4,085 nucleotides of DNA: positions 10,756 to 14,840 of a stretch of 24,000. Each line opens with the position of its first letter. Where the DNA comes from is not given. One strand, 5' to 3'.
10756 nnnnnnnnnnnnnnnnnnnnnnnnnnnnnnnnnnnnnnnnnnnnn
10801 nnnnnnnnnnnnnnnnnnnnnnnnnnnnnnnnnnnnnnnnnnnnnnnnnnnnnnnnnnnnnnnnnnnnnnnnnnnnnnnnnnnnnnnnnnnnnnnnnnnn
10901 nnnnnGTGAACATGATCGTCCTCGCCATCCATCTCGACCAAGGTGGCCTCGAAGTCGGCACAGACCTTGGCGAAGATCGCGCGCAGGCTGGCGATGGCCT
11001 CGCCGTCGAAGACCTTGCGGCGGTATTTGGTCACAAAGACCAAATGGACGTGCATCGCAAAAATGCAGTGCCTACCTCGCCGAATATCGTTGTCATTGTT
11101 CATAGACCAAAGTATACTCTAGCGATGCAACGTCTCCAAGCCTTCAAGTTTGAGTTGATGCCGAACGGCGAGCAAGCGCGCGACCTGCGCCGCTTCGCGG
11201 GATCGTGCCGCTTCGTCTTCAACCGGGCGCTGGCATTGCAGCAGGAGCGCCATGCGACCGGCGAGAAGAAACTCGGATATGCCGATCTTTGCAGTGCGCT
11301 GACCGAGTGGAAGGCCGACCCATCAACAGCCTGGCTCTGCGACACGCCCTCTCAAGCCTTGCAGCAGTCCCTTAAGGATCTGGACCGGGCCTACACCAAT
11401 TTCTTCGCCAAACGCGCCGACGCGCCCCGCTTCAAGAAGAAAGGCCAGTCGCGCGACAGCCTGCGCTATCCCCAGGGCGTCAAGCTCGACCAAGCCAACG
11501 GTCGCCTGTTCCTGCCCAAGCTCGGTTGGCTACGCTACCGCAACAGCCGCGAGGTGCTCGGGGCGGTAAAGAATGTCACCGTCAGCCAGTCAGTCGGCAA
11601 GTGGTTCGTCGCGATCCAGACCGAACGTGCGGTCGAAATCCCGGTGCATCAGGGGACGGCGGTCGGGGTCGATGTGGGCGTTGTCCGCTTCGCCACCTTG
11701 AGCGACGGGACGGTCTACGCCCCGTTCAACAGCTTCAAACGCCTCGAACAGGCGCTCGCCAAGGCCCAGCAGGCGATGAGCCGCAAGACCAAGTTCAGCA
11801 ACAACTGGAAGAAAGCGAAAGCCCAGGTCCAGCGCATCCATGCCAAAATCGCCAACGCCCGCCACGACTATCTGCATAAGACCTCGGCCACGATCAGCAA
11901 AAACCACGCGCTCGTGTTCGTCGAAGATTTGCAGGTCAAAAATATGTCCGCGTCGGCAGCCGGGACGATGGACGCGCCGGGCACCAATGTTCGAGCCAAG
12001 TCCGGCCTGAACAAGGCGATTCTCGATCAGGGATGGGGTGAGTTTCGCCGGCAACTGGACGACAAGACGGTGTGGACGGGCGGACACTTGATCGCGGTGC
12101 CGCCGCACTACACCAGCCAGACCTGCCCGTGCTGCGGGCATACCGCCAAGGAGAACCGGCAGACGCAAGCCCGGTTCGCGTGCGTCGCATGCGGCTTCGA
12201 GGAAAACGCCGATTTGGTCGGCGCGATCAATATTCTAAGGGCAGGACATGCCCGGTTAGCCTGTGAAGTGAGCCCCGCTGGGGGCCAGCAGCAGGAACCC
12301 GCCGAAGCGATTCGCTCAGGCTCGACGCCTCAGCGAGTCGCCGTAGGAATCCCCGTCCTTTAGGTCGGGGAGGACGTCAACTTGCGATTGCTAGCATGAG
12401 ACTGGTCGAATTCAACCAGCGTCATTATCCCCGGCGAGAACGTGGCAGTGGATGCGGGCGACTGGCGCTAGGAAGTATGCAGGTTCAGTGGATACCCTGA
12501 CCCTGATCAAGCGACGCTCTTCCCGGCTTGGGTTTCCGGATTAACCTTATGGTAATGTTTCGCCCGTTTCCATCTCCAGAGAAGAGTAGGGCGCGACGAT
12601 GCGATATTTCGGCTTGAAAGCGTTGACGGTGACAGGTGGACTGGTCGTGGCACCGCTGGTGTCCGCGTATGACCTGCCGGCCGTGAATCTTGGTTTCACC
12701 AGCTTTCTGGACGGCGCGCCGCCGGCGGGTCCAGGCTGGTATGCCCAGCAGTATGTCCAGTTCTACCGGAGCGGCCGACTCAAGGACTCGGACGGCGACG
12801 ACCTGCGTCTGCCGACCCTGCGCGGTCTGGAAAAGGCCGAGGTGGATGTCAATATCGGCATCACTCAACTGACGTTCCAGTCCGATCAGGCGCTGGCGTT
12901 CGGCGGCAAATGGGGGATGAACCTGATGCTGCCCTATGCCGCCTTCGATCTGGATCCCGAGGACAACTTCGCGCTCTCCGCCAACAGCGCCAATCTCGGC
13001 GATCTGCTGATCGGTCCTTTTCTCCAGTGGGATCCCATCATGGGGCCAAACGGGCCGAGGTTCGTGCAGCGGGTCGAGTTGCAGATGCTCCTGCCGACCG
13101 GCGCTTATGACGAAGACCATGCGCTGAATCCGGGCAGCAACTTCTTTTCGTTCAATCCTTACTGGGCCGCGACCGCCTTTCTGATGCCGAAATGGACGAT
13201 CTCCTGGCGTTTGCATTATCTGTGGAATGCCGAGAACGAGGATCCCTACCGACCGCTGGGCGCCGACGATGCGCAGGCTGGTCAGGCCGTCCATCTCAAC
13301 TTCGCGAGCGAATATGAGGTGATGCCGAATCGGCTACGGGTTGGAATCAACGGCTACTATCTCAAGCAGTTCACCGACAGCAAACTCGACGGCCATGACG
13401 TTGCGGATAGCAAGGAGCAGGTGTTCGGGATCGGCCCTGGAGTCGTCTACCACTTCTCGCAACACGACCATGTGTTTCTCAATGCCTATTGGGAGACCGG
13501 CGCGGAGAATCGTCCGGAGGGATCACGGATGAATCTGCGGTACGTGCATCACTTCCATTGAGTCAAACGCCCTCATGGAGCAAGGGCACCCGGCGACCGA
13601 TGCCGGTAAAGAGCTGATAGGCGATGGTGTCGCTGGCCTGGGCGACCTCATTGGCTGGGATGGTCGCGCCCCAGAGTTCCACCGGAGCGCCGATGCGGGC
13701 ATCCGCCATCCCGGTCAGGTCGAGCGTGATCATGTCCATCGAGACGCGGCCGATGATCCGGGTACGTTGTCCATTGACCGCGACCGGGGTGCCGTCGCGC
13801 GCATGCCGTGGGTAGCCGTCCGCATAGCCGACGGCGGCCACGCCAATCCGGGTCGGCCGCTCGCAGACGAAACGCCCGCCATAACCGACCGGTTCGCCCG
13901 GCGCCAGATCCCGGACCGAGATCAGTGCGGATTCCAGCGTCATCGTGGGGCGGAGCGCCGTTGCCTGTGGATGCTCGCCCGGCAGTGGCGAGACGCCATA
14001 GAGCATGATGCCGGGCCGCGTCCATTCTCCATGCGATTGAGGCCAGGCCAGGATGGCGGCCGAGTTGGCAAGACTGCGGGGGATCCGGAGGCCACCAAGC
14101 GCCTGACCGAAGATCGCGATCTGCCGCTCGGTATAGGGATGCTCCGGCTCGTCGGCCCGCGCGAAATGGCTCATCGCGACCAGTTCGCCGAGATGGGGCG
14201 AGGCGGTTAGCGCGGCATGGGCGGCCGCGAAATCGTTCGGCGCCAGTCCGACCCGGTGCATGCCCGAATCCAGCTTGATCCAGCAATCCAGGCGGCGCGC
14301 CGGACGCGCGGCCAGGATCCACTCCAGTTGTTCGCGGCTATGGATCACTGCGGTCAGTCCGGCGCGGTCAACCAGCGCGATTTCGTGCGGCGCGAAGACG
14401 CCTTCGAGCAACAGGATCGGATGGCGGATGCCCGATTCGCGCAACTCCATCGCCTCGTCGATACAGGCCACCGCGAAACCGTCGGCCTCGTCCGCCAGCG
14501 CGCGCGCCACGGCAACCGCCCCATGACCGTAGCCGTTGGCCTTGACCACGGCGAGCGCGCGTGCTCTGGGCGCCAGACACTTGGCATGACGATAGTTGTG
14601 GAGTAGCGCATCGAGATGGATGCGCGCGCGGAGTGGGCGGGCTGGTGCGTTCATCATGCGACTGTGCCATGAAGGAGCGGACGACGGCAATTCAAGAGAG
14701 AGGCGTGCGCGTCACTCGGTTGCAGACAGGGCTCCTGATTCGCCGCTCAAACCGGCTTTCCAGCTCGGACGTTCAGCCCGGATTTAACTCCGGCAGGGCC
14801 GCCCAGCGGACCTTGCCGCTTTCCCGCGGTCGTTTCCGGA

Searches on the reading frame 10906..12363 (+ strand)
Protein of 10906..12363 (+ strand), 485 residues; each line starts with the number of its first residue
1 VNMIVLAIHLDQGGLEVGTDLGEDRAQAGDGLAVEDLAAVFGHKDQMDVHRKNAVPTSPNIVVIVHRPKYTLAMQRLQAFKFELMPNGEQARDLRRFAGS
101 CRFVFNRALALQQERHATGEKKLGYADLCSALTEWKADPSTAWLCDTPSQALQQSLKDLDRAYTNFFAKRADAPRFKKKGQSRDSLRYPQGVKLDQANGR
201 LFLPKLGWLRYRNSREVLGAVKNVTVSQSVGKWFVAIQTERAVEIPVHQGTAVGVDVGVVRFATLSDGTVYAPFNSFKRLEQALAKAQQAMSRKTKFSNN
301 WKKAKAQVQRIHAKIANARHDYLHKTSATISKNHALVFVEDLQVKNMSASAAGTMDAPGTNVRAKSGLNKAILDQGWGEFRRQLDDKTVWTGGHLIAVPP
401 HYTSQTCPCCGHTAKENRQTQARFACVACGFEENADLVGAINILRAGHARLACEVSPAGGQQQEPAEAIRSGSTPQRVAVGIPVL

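Call 22: search_protein_families(library=pfam, proteins=[window:10906-12363:+], max_evalue=0.001)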
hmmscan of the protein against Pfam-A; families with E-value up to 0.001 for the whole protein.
window:10906-12363:+ (485 aa): 3 families
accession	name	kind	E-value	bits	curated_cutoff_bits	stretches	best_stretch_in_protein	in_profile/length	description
PF01385.25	OrfB_IS605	-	6.4e-28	97.8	30.5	1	244-349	10-118/120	Probable transposase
PF07282.18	Cas12f1-like_TNB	-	3.7e-22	78.7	26.3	1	377-443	1-60/60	Cas12f1-like, TNB domain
PF12323.14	HTH_OrfB_IS605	-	5.8e-17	61.3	21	1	74-121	1-47/47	Helix-turn-helix domain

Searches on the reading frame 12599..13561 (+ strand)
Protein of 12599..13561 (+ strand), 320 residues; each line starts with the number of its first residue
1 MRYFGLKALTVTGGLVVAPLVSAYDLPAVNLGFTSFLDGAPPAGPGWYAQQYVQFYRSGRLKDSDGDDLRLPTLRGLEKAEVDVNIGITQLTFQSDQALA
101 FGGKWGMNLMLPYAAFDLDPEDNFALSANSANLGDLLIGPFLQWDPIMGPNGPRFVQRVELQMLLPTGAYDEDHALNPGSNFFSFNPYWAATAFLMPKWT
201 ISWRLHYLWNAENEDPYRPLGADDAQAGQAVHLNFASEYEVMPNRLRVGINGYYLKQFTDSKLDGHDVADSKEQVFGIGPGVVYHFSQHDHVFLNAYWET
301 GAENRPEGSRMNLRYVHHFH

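Call 65: search_protein_families(library=pfam, proteins=[window:12599-13561:+], max_evalue=0.01)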
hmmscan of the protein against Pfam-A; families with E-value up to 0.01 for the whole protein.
window:12599-13561:+ (320 aa): 1 family
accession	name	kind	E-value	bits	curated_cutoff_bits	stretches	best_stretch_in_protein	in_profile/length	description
PF13557.12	Phenol_MetA_deg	-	3.5e-61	207.8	22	1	59-315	2-242/242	Putative MetA-pathway of phenol degradation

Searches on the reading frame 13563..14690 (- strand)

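Call 22: search_protein_families(library=pfam, proteins=[window:13563-14690:-], max_evalue=0.001)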
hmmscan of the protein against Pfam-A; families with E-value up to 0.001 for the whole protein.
window:13563-14690:- (375 aa): 2 families
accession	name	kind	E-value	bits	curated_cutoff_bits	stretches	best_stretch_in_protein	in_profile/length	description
PF01168.26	Ala_racemase_N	-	1.6e-70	237.7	24.1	1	24-235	1-220/220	Alanine racemase, N-terminal domain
PF00842.27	Ala_racemase_C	-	4.4e-41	139.9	25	1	250-369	2-124/127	Alanine racemase, C-terminal domain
